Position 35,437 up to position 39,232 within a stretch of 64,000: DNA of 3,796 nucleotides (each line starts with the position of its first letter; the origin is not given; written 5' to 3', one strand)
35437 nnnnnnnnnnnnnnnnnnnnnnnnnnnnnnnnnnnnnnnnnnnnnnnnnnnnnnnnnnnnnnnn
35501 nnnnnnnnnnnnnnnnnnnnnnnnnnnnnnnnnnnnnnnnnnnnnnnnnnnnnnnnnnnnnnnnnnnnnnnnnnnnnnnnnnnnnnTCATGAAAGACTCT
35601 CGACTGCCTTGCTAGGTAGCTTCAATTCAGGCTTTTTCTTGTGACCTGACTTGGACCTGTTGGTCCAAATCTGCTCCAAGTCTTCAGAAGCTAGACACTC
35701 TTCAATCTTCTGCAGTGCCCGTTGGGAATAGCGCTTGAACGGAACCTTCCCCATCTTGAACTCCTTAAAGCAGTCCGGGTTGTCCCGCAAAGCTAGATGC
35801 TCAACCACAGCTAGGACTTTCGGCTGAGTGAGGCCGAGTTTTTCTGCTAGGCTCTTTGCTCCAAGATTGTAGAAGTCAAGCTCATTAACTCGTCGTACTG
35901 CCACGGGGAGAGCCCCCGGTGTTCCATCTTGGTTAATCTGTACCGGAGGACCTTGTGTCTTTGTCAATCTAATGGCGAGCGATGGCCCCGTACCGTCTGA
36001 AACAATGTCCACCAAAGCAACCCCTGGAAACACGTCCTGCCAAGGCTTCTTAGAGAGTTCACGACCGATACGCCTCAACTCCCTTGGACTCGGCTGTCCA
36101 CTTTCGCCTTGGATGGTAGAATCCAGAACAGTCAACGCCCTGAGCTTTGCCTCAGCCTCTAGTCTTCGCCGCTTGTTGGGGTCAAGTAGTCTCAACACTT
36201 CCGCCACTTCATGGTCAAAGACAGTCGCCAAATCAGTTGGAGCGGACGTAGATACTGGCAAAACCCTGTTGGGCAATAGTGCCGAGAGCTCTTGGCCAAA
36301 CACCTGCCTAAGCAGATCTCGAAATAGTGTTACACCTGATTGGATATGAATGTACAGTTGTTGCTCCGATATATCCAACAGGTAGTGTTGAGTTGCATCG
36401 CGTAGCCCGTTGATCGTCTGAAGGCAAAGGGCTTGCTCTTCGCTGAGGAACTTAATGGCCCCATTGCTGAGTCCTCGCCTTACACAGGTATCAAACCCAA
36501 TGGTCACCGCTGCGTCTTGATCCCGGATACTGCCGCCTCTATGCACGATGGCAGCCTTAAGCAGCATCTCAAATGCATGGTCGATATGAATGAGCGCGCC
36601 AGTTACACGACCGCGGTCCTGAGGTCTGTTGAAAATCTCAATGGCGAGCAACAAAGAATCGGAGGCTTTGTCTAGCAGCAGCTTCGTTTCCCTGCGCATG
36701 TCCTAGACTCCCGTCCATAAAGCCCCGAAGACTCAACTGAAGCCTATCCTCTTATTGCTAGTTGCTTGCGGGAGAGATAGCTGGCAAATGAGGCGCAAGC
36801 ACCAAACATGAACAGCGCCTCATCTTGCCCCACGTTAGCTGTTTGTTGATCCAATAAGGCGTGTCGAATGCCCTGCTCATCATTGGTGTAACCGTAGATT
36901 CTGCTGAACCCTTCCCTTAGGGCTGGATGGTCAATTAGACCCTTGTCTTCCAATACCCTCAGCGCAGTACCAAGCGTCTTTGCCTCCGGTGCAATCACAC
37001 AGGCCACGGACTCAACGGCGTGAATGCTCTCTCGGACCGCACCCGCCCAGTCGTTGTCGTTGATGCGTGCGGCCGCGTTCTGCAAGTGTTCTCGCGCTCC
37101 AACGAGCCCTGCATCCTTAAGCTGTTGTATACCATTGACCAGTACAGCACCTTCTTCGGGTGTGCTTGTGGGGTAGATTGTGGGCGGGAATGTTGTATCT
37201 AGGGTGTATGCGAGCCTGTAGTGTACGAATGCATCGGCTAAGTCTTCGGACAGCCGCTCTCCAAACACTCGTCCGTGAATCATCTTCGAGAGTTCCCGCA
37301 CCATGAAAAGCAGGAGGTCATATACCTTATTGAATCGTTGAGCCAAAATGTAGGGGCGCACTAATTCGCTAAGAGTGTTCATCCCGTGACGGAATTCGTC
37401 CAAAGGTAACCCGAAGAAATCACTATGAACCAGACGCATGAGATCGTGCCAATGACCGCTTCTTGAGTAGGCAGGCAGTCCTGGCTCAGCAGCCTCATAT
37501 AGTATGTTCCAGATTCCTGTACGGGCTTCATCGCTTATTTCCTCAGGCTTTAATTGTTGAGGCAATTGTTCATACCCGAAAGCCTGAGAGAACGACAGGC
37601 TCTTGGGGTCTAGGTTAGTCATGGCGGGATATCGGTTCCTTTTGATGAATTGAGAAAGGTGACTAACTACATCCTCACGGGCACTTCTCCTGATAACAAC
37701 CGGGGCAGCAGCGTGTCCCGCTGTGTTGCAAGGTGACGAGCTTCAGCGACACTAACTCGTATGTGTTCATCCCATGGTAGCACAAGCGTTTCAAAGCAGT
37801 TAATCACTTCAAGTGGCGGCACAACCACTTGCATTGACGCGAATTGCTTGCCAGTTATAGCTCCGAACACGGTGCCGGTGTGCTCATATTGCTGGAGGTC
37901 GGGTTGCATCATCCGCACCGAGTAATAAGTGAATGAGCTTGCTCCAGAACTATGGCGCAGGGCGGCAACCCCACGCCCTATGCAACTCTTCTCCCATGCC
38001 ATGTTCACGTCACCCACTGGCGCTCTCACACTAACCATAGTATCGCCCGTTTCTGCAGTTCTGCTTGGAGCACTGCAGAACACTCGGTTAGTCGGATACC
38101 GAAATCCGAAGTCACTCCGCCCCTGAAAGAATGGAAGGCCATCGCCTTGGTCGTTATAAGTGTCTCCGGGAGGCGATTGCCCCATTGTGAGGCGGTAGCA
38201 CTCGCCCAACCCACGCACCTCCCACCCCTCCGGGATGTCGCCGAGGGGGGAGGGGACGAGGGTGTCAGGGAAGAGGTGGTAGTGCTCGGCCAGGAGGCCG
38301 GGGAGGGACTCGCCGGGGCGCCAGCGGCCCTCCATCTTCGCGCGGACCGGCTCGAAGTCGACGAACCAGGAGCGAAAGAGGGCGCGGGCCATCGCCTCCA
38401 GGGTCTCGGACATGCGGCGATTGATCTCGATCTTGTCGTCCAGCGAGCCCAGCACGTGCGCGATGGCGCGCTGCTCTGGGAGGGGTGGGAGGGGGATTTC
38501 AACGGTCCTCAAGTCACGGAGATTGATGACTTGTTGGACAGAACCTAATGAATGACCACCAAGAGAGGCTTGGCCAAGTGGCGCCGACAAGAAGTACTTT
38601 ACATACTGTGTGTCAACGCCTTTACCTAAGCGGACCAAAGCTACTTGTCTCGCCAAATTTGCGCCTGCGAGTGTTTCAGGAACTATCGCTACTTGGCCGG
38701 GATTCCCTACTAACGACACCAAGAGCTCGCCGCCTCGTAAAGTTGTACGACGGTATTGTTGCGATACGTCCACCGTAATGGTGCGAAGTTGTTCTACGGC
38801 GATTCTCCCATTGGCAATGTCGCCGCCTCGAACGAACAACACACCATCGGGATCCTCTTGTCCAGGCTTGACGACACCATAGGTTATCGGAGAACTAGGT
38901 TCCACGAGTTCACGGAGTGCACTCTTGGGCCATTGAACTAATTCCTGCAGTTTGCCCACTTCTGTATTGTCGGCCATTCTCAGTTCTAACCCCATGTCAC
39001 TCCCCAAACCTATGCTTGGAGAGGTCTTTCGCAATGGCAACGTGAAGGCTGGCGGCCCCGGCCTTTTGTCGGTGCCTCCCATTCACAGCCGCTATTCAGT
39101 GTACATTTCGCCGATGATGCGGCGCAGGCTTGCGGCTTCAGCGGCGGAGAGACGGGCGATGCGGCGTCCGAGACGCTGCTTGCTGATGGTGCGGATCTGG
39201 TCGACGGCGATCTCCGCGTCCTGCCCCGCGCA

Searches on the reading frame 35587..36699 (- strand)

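Call 56: search_protein_families(library=pfam, proteins=[window:35587-36699:-], max_evalue=0.001)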
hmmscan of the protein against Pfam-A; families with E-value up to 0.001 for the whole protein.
window:35587-36699:- (370 aa): 1 family
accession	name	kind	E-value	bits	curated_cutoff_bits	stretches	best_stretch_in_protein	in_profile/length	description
PF12358.13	DUF3644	-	5.2e-17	62.5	27.6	1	8-159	2-158/183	Domain of unknown function (DUF3644)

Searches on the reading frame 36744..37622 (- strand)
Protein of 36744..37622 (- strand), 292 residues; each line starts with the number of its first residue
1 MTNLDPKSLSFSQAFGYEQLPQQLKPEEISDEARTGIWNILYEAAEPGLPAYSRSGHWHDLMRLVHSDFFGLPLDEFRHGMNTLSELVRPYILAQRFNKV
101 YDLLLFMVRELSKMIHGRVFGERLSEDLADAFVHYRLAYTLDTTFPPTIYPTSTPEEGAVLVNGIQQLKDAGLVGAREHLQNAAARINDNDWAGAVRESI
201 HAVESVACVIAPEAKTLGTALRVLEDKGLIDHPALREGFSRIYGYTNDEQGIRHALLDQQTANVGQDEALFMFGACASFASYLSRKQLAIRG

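Call 56: search_protein_families(library=pfam, proteins=[window:36744-37622:-], max_evalue=0.001)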
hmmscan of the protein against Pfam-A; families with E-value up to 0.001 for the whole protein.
window:36744-37622:- (292 aa): 1 family
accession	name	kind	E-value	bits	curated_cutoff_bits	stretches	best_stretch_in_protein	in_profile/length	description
PF18863.6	AbiJ_NTD4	-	6.7e-09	36.8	34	1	10-118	2-108/152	AbiJ N-terminal domain 4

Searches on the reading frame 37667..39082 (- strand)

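Call 56: search_protein_families(library=pfam, proteins=[window:37667-39082:-], max_evalue=0.001)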
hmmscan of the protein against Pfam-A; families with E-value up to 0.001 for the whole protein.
window:37667-39082:- (471 aa): 1 family
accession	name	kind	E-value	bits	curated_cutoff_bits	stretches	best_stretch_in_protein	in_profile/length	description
PF01420.25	Methylase_S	-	6.8e-19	69.1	22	2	83-229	34-167/168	Type I restriction modification DNA specificity domain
